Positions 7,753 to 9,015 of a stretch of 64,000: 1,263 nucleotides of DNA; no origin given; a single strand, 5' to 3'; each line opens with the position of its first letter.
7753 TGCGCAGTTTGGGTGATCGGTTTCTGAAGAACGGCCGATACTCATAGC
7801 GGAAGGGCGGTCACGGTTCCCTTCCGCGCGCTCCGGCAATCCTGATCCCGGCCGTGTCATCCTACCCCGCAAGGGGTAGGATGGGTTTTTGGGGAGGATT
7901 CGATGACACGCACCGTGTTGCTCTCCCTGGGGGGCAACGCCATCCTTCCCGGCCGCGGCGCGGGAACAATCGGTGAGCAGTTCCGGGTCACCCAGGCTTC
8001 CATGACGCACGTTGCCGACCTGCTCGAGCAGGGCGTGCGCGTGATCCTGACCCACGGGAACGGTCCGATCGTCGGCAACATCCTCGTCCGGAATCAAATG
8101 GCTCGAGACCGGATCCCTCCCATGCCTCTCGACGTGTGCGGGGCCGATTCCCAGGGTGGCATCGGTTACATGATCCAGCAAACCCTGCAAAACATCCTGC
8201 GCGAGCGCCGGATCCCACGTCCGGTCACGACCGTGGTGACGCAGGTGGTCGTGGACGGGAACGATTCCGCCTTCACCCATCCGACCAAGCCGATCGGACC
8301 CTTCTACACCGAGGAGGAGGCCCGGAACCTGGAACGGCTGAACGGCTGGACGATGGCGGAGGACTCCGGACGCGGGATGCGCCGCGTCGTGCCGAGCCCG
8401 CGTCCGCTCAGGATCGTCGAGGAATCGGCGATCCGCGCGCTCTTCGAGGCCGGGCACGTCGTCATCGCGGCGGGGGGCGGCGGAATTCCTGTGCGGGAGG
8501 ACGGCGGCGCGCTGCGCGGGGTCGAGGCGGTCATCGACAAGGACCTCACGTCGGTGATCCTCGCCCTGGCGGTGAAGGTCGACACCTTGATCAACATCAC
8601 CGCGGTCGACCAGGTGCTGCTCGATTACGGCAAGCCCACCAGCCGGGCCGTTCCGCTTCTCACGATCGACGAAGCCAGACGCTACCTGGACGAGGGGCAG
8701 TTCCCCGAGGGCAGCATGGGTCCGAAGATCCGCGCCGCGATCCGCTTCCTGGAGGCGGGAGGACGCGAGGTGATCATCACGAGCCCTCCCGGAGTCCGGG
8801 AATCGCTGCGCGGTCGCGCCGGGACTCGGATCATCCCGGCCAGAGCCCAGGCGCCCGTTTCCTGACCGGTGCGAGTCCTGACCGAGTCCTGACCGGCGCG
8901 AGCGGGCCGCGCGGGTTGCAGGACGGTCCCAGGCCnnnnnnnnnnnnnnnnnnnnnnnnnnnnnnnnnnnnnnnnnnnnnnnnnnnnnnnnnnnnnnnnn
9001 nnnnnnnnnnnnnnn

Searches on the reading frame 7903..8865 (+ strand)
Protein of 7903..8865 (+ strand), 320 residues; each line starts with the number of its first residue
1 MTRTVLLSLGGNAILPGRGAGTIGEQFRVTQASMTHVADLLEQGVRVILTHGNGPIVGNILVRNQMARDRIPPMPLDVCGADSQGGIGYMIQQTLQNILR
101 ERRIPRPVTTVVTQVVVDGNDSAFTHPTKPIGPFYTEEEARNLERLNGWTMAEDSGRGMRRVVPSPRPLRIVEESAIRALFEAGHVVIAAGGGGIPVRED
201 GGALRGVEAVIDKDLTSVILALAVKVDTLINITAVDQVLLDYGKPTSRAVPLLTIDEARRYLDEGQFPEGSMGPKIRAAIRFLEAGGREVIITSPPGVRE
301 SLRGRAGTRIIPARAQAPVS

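Call 6: search_protein_families(library=pfam, proteins=[window:7903-8865:+])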
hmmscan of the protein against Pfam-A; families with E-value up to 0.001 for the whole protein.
window:7903-8865:+ (320 aa): 1 family
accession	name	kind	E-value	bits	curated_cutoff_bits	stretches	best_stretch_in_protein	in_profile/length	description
PF00696.33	AA_kinase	-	2.8e-26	93.1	24.9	1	4-294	2-234/234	Amino acid kinase family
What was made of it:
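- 7903..8865 (+): arcC, carbamate kinase, 320 aa. Pfam AA_kinase (call 6).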

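Call 9: search_protein_families(library=ncbifam, proteins=[window:7903-8865:+])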
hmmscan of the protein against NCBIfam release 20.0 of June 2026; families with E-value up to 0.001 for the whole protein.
window:7903-8865:+ (320 aa): 8 families
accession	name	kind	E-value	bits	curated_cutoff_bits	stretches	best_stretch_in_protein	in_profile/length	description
TIGR00746.1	arcC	equivalog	1.1e-113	379.3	358.25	1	4-311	2-308/309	carbamate kinase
NF009007.0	PRK12352.1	subfamily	8e-109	363.4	266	1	1-311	1-314/316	carbamate kinase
NF009008.0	PRK12354.1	subfamily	8.6e-91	304.3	361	1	4-314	2-302/308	carbamate kinase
NF006926.0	PRK09411.1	equivalog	3.9e-75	252.8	416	1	3-310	2-295/297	carbamate kinase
TIGR00761.1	argB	equivalog_domain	3.1e-06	26.9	151.3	0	210-292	153-231/231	acetylglutamate kinase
NF010661.0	PRK14058.1-3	equivalog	4.9e-06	25.8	251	0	169-294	136-252/283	acetylglutamate/acetylaminoadipate kinase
NF010659.0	PRK14058.1-1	equivalog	0.00031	19.9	223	0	206-303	164-260/267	[LysW]-aminoadipate kinase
NF010662.0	PRK14058.1-4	equivalog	0.00041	19.6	194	0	210-294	167-243/264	[LysW]-aminoadipate/[LysW]-glutamate kinase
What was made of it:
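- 7903..8865 (+): TIGR00746 equivalog 379.3 bits against a cut-off of 358.25 (call 9).
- Checked: ORF 7903-8865 is carbamate kinase (TIGR00746, 379 bits against a cut-off of 358; call 9).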

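Call 12: find_related_loci(query=window:7903-8862:+, collection=genome_contigs, flank=3000)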
Query window:7903-8862:+ (320 aa) in genome_contigs; peptide patterns used: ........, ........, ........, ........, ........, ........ (x = any residue, [..] = any of these).
530 stretches matched a pattern; 400 encode a relative of the query (tblastn E <= 1e-3); the best 80 are kept; 80 distinct loci.
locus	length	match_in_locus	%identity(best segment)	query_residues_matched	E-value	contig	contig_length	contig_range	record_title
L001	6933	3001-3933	76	1-311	8e-158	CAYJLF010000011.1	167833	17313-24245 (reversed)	MAG TPA_asm: uncultured bacterium isolate ERP124720_co1_184 genome assembly, contig: NODE_107_length_167833_cov_12.19316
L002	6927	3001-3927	74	3-311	5e-153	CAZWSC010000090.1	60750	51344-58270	MAG TPA_asm: uncultured bacterium isolate SRP067234_co1_342 genome assembly, contig: k99_1002873, whole genome shotgun s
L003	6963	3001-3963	70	1-320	2e-149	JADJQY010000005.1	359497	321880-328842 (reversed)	MAG: Candidatus Eisenbacteria bacterium isolate Fred_18-Q3-R57-64_MAXAC.354 tig00005084-10-3593300, whole genome shotgun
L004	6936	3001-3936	72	1-311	2e-145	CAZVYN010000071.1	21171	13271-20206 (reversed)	MAG TPA_asm: uncultured bacterium isolate SRP128246_co1_497 genome assembly, contig: NODE_5020_length_21171_cov_52.76098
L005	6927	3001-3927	65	1-310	4e-129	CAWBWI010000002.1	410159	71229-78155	MAG: Candidatus Eisenbacteria bacterium isolate MFD09730.bin.2.41 genome assembly, contig: contig_16304, whole genome sh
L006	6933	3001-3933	59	2-311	1e-121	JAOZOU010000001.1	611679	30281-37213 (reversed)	MAG: bacterium isolate GMC4.maxbin2.282 GMC4_1_length_611679_cov_27.609046, whole genome shotgun sequence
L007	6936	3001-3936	58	2-312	3e-118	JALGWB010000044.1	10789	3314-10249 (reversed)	MAG: bacterium isolate Meg22_1214_Bin_137 Meg22_1214_Bin_137_scaffold_23225, whole genome shotgun sequence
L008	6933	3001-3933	58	3-312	1e-116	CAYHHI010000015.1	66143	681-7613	MAG TPA_asm: uncultured bacterium isolate ERP119294_co4_75 genome assembly, contig: NODE_335_length_66143_cov_8.365846,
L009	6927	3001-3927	61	3-310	7e-114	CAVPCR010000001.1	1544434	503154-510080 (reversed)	MAG: Candidatus Eisenbacteria bacterium isolate MFD00032.bin.2.41 genome assembly, contig: contig_15888, whole genome sh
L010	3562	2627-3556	60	1-310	3e-114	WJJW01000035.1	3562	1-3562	MAG: Candidatus Eisenbacteria bacterium isolate Bin_251 k141_270759, whole genome shotgun sequence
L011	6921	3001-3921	58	3-308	7e-112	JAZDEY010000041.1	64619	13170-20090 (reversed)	MAG: Candidatus Eisenbacteria bacterium isolate MEGAHIT-group-0.172 k141_2514750, whole genome shotgun sequence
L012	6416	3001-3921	55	6-311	2e-110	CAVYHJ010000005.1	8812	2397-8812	MAG: uncultured bacterium isolate MFD01231.bin.1.77 genome assembly, contig: contig_17852, whole genome shotgun sequence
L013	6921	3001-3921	55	6-311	2e-110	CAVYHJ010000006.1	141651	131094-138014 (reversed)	MAG: uncultured bacterium isolate MFD01231.bin.1.77 genome assembly, contig: contig_17853, whole genome shotgun sequence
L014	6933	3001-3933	56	2-311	5e-110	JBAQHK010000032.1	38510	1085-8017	MAG: bacterium isolate MFD09338_ilm_asm_bin4 k127_1342, whole genome shotgun sequence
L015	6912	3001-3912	58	5-310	2e-109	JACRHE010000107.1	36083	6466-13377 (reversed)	MAG: Nitrospirae bacterium isolate NC_groundwater_1769_Pr3_B-0.1um_50_9 SR-2_scaffold_141_1911565, whole genome shotgun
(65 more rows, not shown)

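Call 19: find_homologous_proteins(query=window:7903-8862:+, max_evalue=1e-60)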
Query window:7903-8862:+ (320 aa): 7635 proteins with E <= 1e-60 among 8000 candidates; the best 120 are listed.
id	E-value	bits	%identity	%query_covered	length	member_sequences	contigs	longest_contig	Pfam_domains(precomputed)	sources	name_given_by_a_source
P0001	6.6e-203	690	100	100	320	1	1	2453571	PF00696.34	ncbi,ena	-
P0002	3.5e-160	550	81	98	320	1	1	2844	PF00696.34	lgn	-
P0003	8.1e-160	549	79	99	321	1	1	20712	PF00696.34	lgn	-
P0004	2.0e-159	548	78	100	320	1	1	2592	PF00696.34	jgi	jgi:carbamate kinase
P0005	4.0e-159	547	79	97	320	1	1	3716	PF00696.34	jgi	-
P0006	1.9e-158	544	81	97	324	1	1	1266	PF00696.34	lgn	-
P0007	9.3e-158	542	78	99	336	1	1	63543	PF00696.34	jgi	jgi:carbamate kinase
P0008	1.2e-157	542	79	97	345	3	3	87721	PF00696.34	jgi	-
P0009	8.4e-156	536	78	99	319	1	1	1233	PF00696.34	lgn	-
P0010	5.3e-154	530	77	97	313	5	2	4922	PF00696.34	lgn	-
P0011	2.8e-153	527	79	98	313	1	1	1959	PF00696.34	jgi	jgi:carbamate kinase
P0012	7.6e-153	526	77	98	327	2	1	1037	PF00696.34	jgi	jgi:carbamate kinase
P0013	3.3e-151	521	77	97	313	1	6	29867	PF00696.34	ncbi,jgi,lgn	-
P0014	3.6e-151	521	78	96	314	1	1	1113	PF00696.34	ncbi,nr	ncbi:MAG: carbamate kinase, partial [Candidatus Eisenbacteria bacterium]|nr:carbamate kinase [Candid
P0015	4.5e-149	514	75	97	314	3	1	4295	PF00696.34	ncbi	-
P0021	2.0e-139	482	72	97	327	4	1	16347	PF00696.34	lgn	-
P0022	2.8e-139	482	71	98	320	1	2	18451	PF00696.34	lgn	-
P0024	1.3e-136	473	70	98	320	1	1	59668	PF00696.34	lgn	-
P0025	4.6e-133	461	67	99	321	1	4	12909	PF00696.34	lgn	-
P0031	1.7e-124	433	64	98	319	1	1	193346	PF00696.34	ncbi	-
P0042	1.7e-122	426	64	98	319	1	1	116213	PF00696.34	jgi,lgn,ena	-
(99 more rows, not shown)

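Call 20: find_encoding_contigs(protein=P0003, flank=3000, max_places=2)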
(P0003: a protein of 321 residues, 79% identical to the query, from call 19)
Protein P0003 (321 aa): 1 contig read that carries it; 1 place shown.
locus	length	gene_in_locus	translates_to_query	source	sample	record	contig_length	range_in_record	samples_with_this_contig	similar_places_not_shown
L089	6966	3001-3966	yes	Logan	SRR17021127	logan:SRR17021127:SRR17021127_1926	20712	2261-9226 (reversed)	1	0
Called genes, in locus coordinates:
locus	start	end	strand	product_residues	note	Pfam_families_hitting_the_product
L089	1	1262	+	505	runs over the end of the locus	PF01541:GIY-YIG (faint)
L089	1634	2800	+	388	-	PF00155:Aminotran_1_2, PF01053:Cys_Met_Meta_PP (weak), PF01041:DegT_DnrJ_EryC1 (weak)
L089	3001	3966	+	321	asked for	PF00696:AA_kinase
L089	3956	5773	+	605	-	PF13472:Lipase_GDSL_2 (faint), PF13428:TPR_14 (faint), PF07719:TPR_2 (faint), PF13181:TPR_8 (faint), PF13414:TPR_11 (faint), PF14559:TPR_19 (weak)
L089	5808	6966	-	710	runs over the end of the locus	PF13174:TPR_6 (faint), PF00515:TPR_1 (faint), PF07719:TPR_2 (faint), PF13176:TPR_7 (faint), PF14559:TPR_19 (weak), PF13428:TPR_14 (weak), PF13432:TPR_16, PF14559:TPR_19, +6 more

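Call 21: find_encoding_contigs(protein=P0007, flank=3000, max_places=2)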
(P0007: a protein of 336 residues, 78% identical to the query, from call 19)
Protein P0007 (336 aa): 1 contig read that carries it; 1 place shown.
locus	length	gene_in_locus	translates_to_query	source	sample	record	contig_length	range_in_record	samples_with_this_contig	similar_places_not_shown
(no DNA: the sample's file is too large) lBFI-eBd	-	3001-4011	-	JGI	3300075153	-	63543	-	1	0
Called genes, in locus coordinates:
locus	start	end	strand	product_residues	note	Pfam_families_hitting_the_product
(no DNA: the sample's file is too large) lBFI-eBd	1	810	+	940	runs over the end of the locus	-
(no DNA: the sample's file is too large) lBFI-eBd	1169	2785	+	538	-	PF01541:GIY-YIG (faint)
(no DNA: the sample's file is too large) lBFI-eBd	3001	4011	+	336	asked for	PF00696:AA_kinase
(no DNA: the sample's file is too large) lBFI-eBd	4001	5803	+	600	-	PF13472:Lipase_GDSL_2 (weak), PF07719:TPR_2 (faint), PF13414:TPR_11 (faint), PF14559:TPR_19 (faint), PF00515:TPR_1 (faint)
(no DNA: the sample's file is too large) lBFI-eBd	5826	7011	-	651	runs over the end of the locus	PF13428:TPR_14 (faint), PF00515:TPR_1 (faint), PF07719:TPR_2 (faint), PF13181:TPR_8 (faint), PF13371:TPR_9 (faint), PF13414:TPR_11 (faint), PF13431:TPR_17 (faint), PF13432:TPR_16 (weak), +2 more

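Call 22: find_encoding_contigs(protein=P0008, flank=3000, max_places=2)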
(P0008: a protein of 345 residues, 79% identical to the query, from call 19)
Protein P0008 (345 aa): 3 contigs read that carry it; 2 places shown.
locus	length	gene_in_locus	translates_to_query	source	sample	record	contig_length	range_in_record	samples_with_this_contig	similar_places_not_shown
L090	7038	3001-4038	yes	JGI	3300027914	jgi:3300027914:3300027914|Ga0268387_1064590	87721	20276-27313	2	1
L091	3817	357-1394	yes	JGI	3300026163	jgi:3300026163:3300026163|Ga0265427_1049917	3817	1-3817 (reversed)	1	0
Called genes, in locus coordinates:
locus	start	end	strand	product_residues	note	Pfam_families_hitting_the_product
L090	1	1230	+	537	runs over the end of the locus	PF01541:GIY-YIG (weak)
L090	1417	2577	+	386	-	PF00155:Aminotran_1_2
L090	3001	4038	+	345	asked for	PF00696:AA_kinase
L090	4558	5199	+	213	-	PF00932:LTD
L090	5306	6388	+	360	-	PF00294:PfkB, PF08543:Phos_pyr_kin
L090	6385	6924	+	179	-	PF01467:CTP_transf_like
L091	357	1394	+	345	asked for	PF00696:AA_kinase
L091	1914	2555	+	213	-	PF00932:LTD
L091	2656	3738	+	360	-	PF00294:PfkB, PF08543:Phos_pyr_kin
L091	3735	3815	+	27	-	?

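Call 23: find_encoding_contigs(protein=P0013, flank=3000, max_places=2)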
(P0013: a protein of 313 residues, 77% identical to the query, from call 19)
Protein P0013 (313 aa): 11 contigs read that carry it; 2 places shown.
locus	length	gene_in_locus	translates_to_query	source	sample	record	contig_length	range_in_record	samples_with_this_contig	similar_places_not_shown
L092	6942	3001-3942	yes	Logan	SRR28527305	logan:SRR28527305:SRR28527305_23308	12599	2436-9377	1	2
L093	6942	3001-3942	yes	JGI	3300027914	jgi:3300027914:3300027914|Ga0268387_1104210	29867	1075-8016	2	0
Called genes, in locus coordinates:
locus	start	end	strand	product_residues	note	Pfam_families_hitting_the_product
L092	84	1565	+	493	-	-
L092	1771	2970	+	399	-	PF00155:Aminotran_1_2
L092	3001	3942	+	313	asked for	PF00696:AA_kinase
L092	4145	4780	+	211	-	PF00932:LTD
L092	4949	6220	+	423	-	PF00294:PfkB, PF08543:Phos_pyr_kin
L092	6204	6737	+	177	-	PF01467:CTP_transf_like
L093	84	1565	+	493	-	-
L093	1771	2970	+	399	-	PF00155:Aminotran_1_2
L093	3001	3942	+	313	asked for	PF00696:AA_kinase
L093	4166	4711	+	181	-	PF00932:LTD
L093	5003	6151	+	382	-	PF00294:PfkB, PF08543:Phos_pyr_kin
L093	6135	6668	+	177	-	PF01467:CTP_transf_like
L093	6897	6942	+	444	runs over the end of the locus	-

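Call 25: find_encoding_contigs(protein=P0024, flank=3000, max_places=1)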
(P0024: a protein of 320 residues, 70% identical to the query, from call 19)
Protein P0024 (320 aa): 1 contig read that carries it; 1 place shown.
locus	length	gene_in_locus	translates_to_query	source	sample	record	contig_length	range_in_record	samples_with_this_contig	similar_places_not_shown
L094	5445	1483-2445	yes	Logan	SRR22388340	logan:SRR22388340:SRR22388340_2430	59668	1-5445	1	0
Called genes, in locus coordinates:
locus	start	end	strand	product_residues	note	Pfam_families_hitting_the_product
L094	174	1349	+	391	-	PF00155:Aminotran_1_2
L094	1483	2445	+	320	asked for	PF00696:AA_kinase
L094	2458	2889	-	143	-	PF04304:DUF454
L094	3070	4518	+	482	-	PF13428:TPR_14 (faint), PF13181:TPR_8 (faint), PF13424:TPR_12 (faint), PF13432:TPR_16 (weak), PF14559:TPR_19 (weak), PF00515:TPR_1 (weak), PF07719:TPR_2 (weak), PF13414:TPR_11 (weak), +2 more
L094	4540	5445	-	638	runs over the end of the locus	PF13432:TPR_16 (faint), PF13424:TPR_12 (faint), PF13428:TPR_14 (faint), PF00515:TPR_1 (faint), PF07719:TPR_2 (faint), PF13176:TPR_7 (faint), PF13181:TPR_8 (faint), PF14559:TPR_19 (weak)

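Call 26: find_encoding_contigs(protein=P0022, flank=3000, max_places=1)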
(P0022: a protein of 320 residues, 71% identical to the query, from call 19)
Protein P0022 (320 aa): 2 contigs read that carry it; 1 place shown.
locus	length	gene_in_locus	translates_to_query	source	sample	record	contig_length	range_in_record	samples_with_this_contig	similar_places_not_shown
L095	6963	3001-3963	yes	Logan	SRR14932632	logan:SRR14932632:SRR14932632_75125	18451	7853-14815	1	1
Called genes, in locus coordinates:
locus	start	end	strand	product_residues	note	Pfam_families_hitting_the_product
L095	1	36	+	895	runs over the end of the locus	-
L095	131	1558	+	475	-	-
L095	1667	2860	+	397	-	PF00155:Aminotran_1_2, PF01041:DegT_DnrJ_EryC1 (weak)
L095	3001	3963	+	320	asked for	PF00696:AA_kinase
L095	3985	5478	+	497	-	PF14559:TPR_19 (faint), PF13432:TPR_16 (weak), PF00515:TPR_1 (faint), PF07719:TPR_2 (weak)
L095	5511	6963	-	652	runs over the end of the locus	PF13424:TPR_12 (faint), PF13428:TPR_14 (faint), PF13371:TPR_9 (faint), PF00515:TPR_1 (faint), PF07719:TPR_2 (faint), PF13181:TPR_8 (faint), PF14559:TPR_19 (weak), PF13432:TPR_16 (weak), +4 more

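Call 27: find_encoding_contigs(protein=P0021, flank=3000, max_places=1)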
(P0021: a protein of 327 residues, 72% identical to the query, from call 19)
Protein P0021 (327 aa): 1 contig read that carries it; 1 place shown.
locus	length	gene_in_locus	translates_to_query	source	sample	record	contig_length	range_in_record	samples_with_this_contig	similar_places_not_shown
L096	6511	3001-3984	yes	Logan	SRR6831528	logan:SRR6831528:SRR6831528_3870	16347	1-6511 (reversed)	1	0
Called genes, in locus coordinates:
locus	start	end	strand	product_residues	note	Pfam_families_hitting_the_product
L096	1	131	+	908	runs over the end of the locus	-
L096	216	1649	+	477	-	-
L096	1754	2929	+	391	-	PF00155:Aminotran_1_2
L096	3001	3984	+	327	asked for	PF00696:AA_kinase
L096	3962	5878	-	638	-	PF13428:TPR_14 (faint), PF13432:TPR_16 (faint), PF00515:TPR_1 (faint), PF07719:TPR_2 (faint), PF13414:TPR_11 (faint), PF13431:TPR_17 (faint), PF23914:TPR_CcmH_CycH (weak), PF13371:TPR_9 (faint), +1 more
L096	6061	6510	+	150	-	?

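Call 28: find_encoding_contigs(protein=P0025, flank=3000, max_places=1)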
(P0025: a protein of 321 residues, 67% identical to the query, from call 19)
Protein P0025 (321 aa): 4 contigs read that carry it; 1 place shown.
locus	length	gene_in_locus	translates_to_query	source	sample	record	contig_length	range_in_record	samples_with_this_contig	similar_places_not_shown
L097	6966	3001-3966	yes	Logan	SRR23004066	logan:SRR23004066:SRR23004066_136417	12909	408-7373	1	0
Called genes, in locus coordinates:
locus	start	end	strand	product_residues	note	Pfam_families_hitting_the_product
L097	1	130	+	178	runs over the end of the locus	?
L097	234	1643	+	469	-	-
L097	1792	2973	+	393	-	PF00155:Aminotran_1_2, PF01041:DegT_DnrJ_EryC1 (weak)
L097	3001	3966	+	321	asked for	PF00696:AA_kinase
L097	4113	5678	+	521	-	PF07719:TPR_2 (faint), PF13428:TPR_14 (faint), PF13432:TPR_16 (faint), PF13181:TPR_8 (faint), PF00515:TPR_1 (faint), PF14559:TPR_19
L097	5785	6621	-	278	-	PF07589:PEP_exosort_dom (weak)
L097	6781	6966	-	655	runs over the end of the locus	PF13428:TPR_14 (faint), PF07719:TPR_2 (faint), PF13371:TPR_9 (faint), PF13424:TPR_12 (faint), PF00515:TPR_1 (faint), PF14559:TPR_19 (weak), PF13432:TPR_16 (weak), PF14559:TPR_19, +4 more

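Call 36: find_encoding_contigs(protein=P0031, flank=3000, max_places=1)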
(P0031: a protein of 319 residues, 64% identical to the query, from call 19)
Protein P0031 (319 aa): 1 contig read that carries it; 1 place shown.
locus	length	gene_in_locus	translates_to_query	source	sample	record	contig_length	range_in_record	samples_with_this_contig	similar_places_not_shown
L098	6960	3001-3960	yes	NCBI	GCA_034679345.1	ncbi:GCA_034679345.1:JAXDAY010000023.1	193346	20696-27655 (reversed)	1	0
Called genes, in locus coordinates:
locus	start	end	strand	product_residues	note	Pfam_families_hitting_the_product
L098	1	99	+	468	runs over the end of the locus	-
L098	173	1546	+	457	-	PF01541:GIY-YIG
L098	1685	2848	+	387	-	PF00155:Aminotran_1_2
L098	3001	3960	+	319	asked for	PF00696:AA_kinase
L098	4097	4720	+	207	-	PF00932:LTD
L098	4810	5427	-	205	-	-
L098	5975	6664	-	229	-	-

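Call 37: find_encoding_contigs(protein=P0042, flank=3000, max_places=1)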
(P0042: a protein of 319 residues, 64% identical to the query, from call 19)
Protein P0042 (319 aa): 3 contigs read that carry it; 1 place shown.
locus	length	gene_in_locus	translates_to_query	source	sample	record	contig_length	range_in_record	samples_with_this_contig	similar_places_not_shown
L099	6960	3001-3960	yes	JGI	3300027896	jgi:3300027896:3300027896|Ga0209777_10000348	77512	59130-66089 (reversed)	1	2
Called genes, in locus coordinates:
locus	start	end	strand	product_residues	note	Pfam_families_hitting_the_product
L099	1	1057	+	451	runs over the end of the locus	-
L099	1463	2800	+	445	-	PF01541:GIY-YIG (weak)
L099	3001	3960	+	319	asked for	PF00696:AA_kinase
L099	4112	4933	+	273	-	PF08242:Methyltransf_12 (weak)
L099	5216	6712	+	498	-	-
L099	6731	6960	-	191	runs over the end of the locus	PF00210:Ferritin, PF02915:Rubrerythrin, PF21349:RUBY_RBDX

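Call 38: find_encoding_contigs(protein=P0010, flank=3000, max_places=2)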
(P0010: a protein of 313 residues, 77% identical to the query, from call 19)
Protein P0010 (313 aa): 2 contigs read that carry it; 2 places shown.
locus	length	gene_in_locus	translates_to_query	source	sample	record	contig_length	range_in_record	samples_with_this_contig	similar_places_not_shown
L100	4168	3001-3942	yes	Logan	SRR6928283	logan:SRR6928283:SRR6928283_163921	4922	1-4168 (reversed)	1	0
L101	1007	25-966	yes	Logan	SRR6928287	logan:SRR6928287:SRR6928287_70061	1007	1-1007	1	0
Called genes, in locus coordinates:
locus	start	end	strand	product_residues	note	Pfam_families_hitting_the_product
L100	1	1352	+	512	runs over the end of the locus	PF01541:GIY-YIG (faint)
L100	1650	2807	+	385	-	PF00155:Aminotran_1_2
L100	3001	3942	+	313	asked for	PF00696:AA_kinase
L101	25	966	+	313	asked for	PF00696:AA_kinase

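Call 39: find_encoding_contigs(protein=P0002, flank=3000, max_places=1)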
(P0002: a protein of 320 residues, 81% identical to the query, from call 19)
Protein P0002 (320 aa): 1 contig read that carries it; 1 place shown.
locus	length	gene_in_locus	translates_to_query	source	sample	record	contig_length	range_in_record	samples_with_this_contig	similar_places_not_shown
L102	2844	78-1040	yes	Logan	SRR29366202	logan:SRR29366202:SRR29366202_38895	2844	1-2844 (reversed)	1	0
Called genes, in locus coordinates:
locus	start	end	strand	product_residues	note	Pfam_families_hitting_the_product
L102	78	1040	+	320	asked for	PF00696:AA_kinase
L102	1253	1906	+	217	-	PF00932:LTD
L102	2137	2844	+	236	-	?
